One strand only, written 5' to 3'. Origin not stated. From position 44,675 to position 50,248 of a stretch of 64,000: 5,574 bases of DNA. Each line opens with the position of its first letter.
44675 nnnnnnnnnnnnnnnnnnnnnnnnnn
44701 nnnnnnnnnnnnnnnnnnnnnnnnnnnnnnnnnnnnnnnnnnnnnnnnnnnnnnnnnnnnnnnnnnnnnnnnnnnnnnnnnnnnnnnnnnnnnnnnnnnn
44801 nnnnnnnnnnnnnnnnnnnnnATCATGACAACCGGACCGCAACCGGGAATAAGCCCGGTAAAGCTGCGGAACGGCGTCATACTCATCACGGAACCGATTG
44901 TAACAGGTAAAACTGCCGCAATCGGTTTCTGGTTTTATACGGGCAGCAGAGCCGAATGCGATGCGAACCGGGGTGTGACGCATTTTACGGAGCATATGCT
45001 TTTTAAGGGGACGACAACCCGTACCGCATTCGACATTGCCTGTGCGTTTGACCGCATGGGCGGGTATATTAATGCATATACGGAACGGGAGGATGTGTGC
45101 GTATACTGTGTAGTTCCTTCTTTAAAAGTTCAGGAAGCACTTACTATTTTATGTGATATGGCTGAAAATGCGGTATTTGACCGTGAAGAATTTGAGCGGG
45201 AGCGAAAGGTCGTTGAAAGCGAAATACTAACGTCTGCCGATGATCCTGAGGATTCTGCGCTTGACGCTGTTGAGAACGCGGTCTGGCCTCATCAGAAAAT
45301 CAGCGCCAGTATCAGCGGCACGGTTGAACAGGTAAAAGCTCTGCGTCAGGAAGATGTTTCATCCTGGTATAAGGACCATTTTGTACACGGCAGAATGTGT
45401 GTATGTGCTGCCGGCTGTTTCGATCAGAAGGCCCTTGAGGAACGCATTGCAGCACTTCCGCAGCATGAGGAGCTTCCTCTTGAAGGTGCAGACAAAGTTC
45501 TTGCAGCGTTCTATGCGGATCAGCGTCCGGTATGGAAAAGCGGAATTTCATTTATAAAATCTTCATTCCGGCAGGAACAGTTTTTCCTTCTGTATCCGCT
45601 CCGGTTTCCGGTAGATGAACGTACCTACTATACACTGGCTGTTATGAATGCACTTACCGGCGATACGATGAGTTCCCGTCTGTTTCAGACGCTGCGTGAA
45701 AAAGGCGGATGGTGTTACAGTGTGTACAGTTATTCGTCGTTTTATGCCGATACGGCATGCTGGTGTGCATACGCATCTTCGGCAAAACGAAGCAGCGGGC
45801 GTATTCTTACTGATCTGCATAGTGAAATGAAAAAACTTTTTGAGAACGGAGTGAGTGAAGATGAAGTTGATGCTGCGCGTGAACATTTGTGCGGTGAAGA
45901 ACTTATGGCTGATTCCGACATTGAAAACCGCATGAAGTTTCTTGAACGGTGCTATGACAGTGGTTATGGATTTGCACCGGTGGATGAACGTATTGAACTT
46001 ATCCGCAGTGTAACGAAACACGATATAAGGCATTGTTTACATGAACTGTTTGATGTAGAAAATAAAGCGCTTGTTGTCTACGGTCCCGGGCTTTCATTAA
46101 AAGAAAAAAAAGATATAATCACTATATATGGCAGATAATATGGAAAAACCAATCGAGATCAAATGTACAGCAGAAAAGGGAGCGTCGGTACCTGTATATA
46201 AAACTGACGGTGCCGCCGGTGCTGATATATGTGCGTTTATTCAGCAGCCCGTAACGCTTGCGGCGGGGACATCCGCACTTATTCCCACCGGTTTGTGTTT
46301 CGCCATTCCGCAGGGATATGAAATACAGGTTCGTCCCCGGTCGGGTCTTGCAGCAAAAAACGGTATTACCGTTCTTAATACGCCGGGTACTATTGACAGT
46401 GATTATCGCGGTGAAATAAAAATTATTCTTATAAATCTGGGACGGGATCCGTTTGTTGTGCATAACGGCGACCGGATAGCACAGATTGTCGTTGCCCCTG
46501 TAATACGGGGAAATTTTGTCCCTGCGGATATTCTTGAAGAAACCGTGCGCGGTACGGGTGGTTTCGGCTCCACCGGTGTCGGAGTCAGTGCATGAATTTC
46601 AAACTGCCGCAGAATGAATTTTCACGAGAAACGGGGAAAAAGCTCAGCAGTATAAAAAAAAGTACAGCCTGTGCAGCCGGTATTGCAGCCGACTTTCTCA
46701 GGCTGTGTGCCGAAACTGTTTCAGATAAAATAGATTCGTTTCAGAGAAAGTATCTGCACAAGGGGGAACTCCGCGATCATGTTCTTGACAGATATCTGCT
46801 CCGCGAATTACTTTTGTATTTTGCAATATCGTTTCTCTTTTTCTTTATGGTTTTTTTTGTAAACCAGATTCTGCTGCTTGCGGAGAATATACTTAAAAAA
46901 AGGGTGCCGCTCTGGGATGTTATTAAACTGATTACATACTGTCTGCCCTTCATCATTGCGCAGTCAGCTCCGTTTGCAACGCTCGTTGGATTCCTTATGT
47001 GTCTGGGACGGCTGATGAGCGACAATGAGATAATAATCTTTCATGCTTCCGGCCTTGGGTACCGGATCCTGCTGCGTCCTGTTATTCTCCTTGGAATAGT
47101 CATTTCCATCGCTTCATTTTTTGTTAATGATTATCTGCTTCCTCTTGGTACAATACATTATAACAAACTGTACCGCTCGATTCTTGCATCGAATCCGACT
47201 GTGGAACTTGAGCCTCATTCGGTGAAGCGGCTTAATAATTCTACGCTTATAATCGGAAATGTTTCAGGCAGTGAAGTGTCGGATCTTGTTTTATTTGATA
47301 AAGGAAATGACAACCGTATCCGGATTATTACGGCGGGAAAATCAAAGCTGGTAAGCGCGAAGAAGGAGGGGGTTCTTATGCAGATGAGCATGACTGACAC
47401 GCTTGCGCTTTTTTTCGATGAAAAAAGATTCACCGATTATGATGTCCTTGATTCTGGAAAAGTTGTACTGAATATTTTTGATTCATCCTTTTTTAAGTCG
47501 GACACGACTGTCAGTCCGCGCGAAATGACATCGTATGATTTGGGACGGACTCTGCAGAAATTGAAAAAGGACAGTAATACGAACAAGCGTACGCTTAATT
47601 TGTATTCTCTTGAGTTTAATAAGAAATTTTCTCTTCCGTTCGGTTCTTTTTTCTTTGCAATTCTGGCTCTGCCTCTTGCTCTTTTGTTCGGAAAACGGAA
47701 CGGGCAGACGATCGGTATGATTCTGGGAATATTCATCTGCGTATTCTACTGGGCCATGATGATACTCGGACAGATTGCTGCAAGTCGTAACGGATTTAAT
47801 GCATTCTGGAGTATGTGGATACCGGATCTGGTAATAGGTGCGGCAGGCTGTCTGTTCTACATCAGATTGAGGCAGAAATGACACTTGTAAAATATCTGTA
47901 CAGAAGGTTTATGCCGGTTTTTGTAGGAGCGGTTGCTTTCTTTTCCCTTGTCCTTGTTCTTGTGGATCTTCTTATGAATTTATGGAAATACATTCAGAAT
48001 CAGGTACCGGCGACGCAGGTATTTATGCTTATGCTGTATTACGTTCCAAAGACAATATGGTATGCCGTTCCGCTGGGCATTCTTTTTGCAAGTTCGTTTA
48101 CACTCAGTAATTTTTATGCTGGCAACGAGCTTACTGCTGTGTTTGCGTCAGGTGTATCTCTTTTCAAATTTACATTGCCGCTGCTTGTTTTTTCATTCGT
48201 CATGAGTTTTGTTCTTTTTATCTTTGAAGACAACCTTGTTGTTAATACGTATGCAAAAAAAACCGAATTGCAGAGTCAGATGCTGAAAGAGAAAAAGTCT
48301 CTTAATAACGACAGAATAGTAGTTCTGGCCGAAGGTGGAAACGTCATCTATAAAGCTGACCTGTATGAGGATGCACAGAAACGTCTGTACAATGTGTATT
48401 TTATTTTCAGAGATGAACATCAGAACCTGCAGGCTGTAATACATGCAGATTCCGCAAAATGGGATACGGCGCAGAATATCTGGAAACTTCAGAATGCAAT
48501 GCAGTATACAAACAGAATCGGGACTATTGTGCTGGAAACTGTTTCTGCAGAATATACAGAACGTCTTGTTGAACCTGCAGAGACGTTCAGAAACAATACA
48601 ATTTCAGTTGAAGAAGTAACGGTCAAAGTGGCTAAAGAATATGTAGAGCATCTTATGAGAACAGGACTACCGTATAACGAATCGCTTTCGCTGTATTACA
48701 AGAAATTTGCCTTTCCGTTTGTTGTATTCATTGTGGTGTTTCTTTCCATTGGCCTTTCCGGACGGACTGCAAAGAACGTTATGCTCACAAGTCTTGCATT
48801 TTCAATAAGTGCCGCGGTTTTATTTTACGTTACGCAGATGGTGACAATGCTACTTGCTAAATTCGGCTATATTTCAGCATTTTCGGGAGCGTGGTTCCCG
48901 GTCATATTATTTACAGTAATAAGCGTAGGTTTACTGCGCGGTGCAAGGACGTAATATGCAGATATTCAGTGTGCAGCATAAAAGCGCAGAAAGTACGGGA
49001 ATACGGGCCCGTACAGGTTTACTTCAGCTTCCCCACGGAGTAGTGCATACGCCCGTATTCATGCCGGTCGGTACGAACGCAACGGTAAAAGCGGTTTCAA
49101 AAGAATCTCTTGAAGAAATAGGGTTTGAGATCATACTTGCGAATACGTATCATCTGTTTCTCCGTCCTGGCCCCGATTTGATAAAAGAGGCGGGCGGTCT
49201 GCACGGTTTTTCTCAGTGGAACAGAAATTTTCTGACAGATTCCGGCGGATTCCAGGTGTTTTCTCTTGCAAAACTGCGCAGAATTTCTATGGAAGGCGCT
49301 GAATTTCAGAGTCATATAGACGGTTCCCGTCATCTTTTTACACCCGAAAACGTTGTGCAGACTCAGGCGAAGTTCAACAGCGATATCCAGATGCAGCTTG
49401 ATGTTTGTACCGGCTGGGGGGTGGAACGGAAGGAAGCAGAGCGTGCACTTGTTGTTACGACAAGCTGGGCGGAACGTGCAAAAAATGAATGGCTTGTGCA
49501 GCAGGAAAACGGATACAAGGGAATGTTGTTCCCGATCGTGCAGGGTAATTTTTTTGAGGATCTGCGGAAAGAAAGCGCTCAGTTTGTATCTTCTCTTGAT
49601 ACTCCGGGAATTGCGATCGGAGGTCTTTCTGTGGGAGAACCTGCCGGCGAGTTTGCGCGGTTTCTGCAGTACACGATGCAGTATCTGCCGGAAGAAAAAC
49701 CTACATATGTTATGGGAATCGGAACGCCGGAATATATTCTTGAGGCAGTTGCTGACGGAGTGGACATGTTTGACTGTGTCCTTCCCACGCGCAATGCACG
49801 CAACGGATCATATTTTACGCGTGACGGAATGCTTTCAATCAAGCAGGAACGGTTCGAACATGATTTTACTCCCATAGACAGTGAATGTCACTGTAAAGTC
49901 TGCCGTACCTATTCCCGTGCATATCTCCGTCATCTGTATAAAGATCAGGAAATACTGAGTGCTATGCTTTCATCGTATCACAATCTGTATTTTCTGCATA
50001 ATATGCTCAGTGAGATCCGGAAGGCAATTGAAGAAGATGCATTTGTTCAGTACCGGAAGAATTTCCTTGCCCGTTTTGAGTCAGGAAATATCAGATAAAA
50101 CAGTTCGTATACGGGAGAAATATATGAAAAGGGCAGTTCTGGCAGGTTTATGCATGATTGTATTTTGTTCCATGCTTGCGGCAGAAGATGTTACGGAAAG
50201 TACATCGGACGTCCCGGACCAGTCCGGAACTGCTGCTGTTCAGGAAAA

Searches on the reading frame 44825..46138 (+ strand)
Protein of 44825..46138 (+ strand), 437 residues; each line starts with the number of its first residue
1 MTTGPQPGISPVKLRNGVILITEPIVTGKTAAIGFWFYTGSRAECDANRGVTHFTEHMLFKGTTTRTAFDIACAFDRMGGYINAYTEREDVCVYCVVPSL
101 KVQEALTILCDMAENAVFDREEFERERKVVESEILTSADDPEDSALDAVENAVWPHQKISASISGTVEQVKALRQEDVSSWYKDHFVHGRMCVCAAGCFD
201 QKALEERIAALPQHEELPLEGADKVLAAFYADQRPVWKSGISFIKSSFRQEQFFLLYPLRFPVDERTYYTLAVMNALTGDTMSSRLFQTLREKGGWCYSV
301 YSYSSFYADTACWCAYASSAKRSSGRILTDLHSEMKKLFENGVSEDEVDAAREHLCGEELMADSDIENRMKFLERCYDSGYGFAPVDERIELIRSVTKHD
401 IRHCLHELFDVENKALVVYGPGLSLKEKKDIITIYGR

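Call 43: search_protein_families(library=pfam, proteins=[window:44825-46138:+], max_evalue=0.00001)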
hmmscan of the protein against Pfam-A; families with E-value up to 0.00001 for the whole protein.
window:44825-46138:+ (437 aa): 2 families
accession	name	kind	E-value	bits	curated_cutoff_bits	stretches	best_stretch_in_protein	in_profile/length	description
PF00675.25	Peptidase_M16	-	1.5e-31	109.7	22.3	1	27-166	9-148/149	Insulinase (Peptidase family M16)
PF05193.26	Peptidase_M16_C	-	6.6e-27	95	23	1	175-353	4-179/181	Peptidase M16 inactive domain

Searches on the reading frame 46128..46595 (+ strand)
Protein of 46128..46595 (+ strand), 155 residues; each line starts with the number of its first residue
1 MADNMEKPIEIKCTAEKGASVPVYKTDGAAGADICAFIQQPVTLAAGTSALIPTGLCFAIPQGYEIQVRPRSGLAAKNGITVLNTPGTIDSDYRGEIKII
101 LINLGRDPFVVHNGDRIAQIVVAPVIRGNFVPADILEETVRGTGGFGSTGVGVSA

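Call 43: search_protein_families(library=pfam, proteins=[window:46128-46595:+], max_evalue=0.00001)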
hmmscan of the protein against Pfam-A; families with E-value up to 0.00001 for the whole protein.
window:46128-46595:+ (155 aa): 2 families
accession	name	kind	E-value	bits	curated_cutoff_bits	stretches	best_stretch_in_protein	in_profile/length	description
PF00692.24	dUTPase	-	4.4e-31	107.8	22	1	19-150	3-129/129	dUTPase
PF22769.1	DCD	-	9.6e-09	35.9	27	1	41-123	70-151/153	dCTP deaminase-like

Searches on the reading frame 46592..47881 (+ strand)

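Call 43: search_protein_families(library=pfam, proteins=[window:46592-47881:+], max_evalue=0.00001)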
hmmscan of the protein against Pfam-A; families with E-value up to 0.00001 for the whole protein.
window:46592-47881:+ (429 aa): 1 family
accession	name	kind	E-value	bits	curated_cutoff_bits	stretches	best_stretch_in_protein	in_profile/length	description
PF03739.19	LptF_LptG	-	6.6e-71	239.6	27.9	1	67-423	1-351/353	Lipopolysaccharide export system permease LptF/LptG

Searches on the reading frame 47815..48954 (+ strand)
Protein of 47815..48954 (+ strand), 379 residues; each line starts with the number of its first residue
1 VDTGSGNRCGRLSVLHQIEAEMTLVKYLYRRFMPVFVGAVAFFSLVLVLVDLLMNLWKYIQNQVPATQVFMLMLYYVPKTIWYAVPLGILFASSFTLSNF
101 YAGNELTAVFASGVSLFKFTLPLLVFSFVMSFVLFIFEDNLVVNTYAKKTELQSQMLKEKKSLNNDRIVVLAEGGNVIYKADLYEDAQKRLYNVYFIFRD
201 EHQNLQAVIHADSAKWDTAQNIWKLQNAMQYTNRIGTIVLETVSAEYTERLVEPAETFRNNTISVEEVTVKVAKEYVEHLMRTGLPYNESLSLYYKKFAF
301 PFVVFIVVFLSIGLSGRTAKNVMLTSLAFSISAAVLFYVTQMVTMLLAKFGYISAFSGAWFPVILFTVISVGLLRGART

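Call 43: search_protein_families(library=pfam, proteins=[window:47815-48954:+], max_evalue=0.00001)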
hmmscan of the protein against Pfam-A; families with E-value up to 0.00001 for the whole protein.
window:47815-48954:+ (379 aa): 1 family
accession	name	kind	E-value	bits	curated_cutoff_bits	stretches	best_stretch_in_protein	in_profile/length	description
PF03739.19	LptF_LptG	-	5.2e-65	220.2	27.9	1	26-375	1-352/353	Lipopolysaccharide export system permease LptF/LptG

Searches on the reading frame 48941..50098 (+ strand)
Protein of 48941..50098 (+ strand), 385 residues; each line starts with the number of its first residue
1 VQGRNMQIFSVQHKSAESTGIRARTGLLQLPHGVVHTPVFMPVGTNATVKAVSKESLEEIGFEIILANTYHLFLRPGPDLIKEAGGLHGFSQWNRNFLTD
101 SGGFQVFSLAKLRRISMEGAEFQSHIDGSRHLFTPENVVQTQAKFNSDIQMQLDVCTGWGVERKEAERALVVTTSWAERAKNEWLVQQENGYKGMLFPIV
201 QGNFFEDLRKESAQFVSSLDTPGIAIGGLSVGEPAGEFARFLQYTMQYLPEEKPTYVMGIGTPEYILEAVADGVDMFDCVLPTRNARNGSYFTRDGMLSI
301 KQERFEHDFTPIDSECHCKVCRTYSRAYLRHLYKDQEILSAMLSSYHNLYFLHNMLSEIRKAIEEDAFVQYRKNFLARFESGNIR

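Call 43: search_protein_families(library=pfam, proteins=[window:48941-50098:+], max_evalue=0.00001)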
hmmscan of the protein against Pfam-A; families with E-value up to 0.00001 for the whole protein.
window:48941-50098:+ (385 aa): 1 family
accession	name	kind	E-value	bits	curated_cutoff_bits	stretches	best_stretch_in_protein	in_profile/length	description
PF01702.25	TGT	-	6.6e-151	502.8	26.3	1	23-380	3-356/357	Queuine tRNA-ribosyltransferase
